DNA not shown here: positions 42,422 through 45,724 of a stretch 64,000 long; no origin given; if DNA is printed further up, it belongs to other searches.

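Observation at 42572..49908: Operon coupling a MacB/FtsEX-type ABC machine to two paralogous secreted ~600-aa M29/NicX-like proteins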

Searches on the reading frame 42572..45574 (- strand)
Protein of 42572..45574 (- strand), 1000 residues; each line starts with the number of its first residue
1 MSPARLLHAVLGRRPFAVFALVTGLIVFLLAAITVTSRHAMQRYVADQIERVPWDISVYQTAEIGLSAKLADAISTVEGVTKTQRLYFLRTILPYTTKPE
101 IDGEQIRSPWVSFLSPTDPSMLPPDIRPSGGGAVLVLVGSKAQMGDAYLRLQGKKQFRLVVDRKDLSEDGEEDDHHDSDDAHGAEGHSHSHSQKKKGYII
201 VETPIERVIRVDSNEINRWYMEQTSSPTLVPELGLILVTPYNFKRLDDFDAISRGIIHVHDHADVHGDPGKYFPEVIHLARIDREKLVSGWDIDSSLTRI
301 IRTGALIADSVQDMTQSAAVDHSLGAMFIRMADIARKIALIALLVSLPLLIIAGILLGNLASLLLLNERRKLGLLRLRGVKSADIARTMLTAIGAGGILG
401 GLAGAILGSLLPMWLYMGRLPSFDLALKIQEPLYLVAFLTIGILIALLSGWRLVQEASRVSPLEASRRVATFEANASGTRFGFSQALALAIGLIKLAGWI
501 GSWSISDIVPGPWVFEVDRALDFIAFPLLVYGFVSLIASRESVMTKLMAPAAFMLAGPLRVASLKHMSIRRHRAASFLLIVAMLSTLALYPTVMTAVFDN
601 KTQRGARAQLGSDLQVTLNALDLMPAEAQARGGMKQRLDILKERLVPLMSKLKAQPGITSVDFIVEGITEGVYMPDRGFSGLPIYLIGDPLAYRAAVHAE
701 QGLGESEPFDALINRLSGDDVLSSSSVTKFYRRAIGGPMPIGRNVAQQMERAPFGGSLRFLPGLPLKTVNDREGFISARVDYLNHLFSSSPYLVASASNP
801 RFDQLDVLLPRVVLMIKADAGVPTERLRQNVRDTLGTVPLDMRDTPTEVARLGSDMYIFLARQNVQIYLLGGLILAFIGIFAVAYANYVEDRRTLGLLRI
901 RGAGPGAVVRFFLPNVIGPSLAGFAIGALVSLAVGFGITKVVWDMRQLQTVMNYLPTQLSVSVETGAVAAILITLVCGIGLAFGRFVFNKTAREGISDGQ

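Call 3: search_protein_families(library=pfam, proteins=[window:42572-45574:-], max_evalue=0.01)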
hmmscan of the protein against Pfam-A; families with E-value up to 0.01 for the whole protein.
window:42572-45574:- (1000 aa): 1 family
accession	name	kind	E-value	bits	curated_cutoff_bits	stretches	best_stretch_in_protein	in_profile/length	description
PF02687.27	FtsX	-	4.6e-10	40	25.5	2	345-462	3-120/120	FtsX-like permease C-terminal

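Call 4: search_protein_families(library=ncbifam, proteins=[window:42572-45574:-], max_evalue=0.01)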
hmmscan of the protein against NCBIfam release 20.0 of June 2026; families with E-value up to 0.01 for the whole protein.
window:42572-45574:- (1000 aa): 1 family
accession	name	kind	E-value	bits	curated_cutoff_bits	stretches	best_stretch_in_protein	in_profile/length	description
TIGR03434.1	ADOP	subfamily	0.0024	16.1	622.3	1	824-952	641-768/803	ADOP family duplicated permease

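Call 17: find_homologous_proteins(query=window:42572-45574:-, max_evalue=0.001)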
Query window:42572-45574:- (1000 aa): 347 proteins with E <= 0.001 among 8000 candidates; the best 120 are listed.
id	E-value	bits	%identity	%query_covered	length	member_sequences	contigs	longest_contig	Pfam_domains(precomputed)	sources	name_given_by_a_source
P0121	0.0e+0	2198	100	100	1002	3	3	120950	PF02687.28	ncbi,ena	-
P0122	0.0e+0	1969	89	100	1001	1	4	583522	PF02687.28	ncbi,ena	-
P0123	0.0e+0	1938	87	100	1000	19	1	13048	PF02687.28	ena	-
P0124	0.0e+0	1918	86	100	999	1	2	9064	PF02687.28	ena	-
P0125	0.0e+0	1909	85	100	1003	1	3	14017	PF02687.28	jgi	jgi:ABC-type antimicrobial peptide transport system permease subunit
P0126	0.0e+0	1843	83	100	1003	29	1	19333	PF02687.28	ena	-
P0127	0.0e+0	1785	80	100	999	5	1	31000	PF02687.28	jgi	jgi:hypothetical protein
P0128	0.0e+0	1727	77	100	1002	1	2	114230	PF02687.28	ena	-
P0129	0.0e+0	1713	78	100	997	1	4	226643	PF02687.28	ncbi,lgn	-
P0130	0.0e+0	1705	77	100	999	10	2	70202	PF02687.28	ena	-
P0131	0.0e+0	1668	75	100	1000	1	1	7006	PF02687.28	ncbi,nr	ncbi:MAG: hypothetical protein JWL62_38 [Hyphomicrobiales bacterium]|nr:hypothetical protein [Hyphom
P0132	0.0e+0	1512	70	99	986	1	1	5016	PF02687.28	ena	-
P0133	0.0e+0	1510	70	99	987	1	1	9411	PF02687.28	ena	-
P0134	0.0e+0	1493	70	100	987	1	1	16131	PF02687.28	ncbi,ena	-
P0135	0.0e+0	1386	64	100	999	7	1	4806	PF02687.28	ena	-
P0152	0.0e+0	1298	61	100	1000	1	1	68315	PF02687.28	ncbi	-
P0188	2.9e-295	1000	48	100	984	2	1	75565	-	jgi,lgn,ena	-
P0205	2.9e-275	934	45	99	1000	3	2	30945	-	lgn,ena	-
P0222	1.9e-260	885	43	99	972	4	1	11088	PF02687.28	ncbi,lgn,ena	ncbi:MAG: ABC transporter permease [Verrucomicrobiota bacterium]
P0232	1.5e-243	829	43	92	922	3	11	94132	PF02687.28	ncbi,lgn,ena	-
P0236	5.5e-238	811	41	99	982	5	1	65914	PF02687.28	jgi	jgi:hypothetical protein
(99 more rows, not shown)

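Call 41: predict_structure(alignment_id=A2)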
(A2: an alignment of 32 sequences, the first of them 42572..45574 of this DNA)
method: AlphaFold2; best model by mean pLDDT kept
length: 1000 residues; sequences in the alignment: 32
mean_pLDDT: 80.9   pTM: 0.77
mean pLDDT of the five models: 80.9, 79.3, 78.2, 77.6, 76.9
residues with pLDDT >= 90: 256; 70-90: 593; 50-70: 98; < 50: 53
segments of 3 or more residues with pLDDT < 50: 167-195, 260-262, 469-473, 780-788, 998-1000
pLDDT, mean of each block of 10 residues (from residue 1): 78 84 87 87 86 85 86 92 91 84 83 89 81 82 72 86 57 33 29 51 86 69 65 82 89 73 57 88 88 88 91 85 82 79 74 73 67 81 85 91 93 89 86 89 85 70 56 55 91 90 83 83 89 90 88 87 84 83 89 90 89 89 78 87 92 91 88 69 88 88 92 93 91 91 88 93 70 51 49 91 86 91 89 85 87 76 78 78 75 76 80 86 92 90 71 85 91 87 77 53
secondary structure, 60 per line:
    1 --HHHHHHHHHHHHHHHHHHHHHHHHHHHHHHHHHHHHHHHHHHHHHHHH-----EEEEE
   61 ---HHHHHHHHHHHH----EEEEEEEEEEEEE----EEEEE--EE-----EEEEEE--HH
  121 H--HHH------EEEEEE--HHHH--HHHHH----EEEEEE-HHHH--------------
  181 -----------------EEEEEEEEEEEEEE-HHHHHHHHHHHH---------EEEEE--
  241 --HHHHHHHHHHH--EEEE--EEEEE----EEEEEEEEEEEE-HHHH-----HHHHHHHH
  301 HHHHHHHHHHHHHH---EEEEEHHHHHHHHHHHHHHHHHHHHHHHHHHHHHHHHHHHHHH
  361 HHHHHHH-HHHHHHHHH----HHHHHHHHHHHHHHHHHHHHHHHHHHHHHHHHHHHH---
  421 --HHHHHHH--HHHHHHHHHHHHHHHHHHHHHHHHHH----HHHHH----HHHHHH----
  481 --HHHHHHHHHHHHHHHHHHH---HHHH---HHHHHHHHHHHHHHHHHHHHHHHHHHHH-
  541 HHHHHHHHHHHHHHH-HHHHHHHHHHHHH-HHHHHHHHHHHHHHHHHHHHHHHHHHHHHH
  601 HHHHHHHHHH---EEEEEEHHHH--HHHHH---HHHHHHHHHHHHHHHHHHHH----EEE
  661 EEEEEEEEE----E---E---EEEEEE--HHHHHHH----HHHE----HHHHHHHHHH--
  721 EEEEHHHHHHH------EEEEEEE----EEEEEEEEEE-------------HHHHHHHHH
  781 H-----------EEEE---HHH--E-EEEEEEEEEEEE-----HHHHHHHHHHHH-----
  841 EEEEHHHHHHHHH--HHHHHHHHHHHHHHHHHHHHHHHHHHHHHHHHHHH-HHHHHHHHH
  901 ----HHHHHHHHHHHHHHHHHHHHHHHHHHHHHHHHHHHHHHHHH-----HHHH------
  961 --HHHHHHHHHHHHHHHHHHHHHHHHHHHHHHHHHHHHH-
elements in order (helices of 4 or more, strands of 3 or more residues): H3-50 E56-60 H64-75 E80-92 E97-101 E111-116 E133-138 H141-144 H147-151 E156-161 H163-166 E198-211 H213-224 E234-238 H243-253 E256-259 E262-266 E271-282 H284-287 H293-314 E318-322 H323-367 H369-377 H382-417 H423-429 H432-457 H462-466 H471-476 H483-501 H505-508 H512-539 H541-555 H557-569 H571-610 E614-619 H620-623 H626-630 H634-653 E658-669 E682-687 H690-696 H709-718 E721-724 H725-731 E738-744 E749-758 H772-781 E793-796 E807-818 H824-835 E841-844 H845-853 H856-890 H892-900 H905-945 H951-954 H963-999

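Call 43: fold_search(model_id=the predicted structure, library=pdb)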
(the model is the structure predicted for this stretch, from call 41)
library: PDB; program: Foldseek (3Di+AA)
matches with E <= 10: 300; with E <= 0.001: 145
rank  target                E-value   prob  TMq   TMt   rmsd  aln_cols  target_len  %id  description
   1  9ge7_A                2.5e-16  1.00  0.41  0.48  13.0      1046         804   12  Structure of E. coli YbbAP with bound ATP analogue (released 2025-05-28)
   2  9ge6_A                2.7e-16  1.00  0.38  0.45  14.4      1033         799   12  Structure of E. coli YbbAP (released 2025-05-28)
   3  8s5g_A                2.9e-13  1.00  0.31  0.44  12.0       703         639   12  BceABS nucleotide-free state (released 2025-09-03)
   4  7tcg_A                7.3e-13  1.00  0.31  0.44  12.1       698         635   14  BceAB nucleotide-free conformation (released 2022-04-06)
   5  8g3a_A                2.8e-12  1.00  0.31  0.44  11.9       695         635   13  BceAB-S nucleotide free TM state 1 (released 2023-06-21)
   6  7tch_A                1.2e-11  1.00  0.35  0.50   9.7       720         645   12  BceAB E169Q variant ATP-bound conformation (released 2022-04-06)
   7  8g4c_A                4.4e-11  1.00  0.30  0.43  12.8       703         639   13  BceABS ATPgS high res TM (released 2023-06-21)
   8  9rld_E                2.9e-10  1.00  0.19  0.39  13.5       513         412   13  LolCDE complex with Lpp lipoprotein (released 2026-01-21)
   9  9rlc_E                1.1e-09  1.00  0.19  0.39  14.1       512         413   13  LolCDE complex with Lpp lipoprotein (released 2026-01-21)
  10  5gko_A                1.9e-09  1.00  0.25  0.36   9.0       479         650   12  Crystal structure of tripartite-type ABC transporter, MacB from Acinetobacter baumannii (released 2017-11-15)
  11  7arh_E                1.3e-08  1.00  0.18  0.37  13.5       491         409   12  LolCDE in complex with lipoprotein (released 2021-04-07)
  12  9rld_C                3.4e-08  1.00  0.16  0.33  14.1       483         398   15  LolCDE complex with Lpp lipoprotein (released 2026-01-21)
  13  9xro_E                7.0e-08  1.00  0.18  0.36  11.8       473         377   12  LolCDE in complex with SMT-738_3 (released 2026-03-18)
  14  7arh_C                1.1e-07  1.00  0.16  0.33  14.3       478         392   14  LolCDE in complex with lipoprotein (released 2021-04-07)
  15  5lil_A                1.8e-07  1.00  0.24  0.35   9.0       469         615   12  Structure of Aggregatibacter actinomycetemcomitans MacB bound to ATPyS (P21) (released 2017-11-15)
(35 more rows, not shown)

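Call 69: find_encoding_contigs(protein=P0222, flank=8000, max_places=2)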
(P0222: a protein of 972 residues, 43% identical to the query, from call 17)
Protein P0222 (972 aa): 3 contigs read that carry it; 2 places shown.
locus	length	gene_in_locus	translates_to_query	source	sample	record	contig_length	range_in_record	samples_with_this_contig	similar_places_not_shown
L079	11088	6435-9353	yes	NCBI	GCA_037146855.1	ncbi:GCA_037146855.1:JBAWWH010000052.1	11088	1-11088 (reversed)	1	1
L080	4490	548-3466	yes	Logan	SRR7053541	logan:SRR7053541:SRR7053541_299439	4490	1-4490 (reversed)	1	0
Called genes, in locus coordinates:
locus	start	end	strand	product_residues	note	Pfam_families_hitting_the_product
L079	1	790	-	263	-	?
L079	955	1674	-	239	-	PF03193:RsgA_GTPase (weak), PF02463:SMC_N (weak), PF00005:ABC_tran, PF13304:AAA_21 (faint)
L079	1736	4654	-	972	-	PF02687:FtsX (weak)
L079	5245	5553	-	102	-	PF04828:GFA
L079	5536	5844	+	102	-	PF04828:GFA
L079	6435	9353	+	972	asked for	PF02687:FtsX (weak)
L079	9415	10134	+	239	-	PF03193:RsgA_GTPase (weak), PF02463:SMC_N (weak), PF00005:ABC_tran, PF13304:AAA_21 (faint)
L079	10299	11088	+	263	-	?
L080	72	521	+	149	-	PF13808:DDE_Tnp_1_assoc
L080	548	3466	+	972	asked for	PF02687:FtsX (weak)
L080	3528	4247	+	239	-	PF03193:RsgA_GTPase (weak), PF02463:SMC_N (weak), PF00005:ABC_tran, PF13304:AAA_21 (faint)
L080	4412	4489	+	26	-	?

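Call 70: find_encoding_contigs(protein=P0232, flank=8000, max_places=2)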
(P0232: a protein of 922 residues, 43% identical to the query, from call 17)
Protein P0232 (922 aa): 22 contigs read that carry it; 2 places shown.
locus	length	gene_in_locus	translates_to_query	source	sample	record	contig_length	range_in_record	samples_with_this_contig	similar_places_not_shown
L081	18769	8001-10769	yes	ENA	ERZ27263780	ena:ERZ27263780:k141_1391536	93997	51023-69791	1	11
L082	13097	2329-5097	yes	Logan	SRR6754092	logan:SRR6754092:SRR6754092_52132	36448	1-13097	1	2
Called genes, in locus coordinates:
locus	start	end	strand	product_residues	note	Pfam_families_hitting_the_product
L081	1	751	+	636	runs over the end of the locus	PF07969:Amidohydro_3, PF01979:Amidohydro_1 (weak)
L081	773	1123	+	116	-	-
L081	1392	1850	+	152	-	PF01322:Cytochrom_C_2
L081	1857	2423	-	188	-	PF08207:EFP_N, PF01132:EFP, PF09285:Elong-fact-P_C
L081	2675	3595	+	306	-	PF01545:Cation_efflux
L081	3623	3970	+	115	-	PF08274:Zn_Ribbon_YjdM, PF08271:Zn_Ribbon_TF (weak), PF03831:YjdM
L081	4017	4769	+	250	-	PF00756:Esterase (faint), PF00326:Peptidase_S9 (faint)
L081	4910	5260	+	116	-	-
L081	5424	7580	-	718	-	PF00593:TonB_dep_Rec_b-barrel, PF14905:OMP_b-brl_3 (weak)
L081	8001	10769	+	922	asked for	PF02687:FtsX (weak)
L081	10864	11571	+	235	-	PF00005:ABC_tran, PF02463:SMC_N (faint), PF13304:AAA_21 (faint)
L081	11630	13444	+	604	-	-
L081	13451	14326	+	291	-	PF06325:PrmA, PF09445:Methyltransf_15 (faint), PF13847:Methyltransf_31, PF08241:Methyltransf_11 (weak), PF13649:Methyltransf_25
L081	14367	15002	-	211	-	-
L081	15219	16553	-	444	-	PF07969:Amidohydro_3, PF01979:Amidohydro_1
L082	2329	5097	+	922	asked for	PF02687:FtsX (weak)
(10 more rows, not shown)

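Call 71: find_encoding_contigs(protein=P0236, flank=8000, max_places=2)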
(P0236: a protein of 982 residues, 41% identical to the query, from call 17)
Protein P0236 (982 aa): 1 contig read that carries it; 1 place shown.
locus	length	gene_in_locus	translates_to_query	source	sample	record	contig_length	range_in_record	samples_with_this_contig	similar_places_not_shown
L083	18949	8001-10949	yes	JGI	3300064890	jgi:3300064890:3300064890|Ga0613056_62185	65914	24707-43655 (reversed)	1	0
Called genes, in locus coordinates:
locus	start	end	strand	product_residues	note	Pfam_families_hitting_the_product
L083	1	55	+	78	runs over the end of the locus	-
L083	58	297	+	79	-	-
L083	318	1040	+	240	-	PF19583:ODP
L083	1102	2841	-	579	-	PF02776:TPP_enzyme_N, PF00205:TPP_enzyme_M (weak), PF02775:TPP_enzyme_C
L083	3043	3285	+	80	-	-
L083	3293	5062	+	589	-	PF02776:TPP_enzyme_N, PF00205:TPP_enzyme_M, PF02775:TPP_enzyme_C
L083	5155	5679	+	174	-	PF01842:ACT, PF22629:ACT_AHAS_ss, PF13710:ACT_5, PF10369:ALS_ss_C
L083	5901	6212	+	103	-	-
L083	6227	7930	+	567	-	-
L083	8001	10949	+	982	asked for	PF02687:FtsX (weak)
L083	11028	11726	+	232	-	PF00005:ABC_tran, PF13304:AAA_21 (faint), PF02463:SMC_N (weak)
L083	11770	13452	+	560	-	-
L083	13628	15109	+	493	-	PF13191:AAA_16, PF13173:AAA_14 (faint), PF13245:AAA_19 (faint), PF13401:AAA_22, PF26309:DUF8082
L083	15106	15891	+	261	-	PF17203:sCache_3_2, PF00672:HAMP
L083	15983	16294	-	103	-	PF07746:LigA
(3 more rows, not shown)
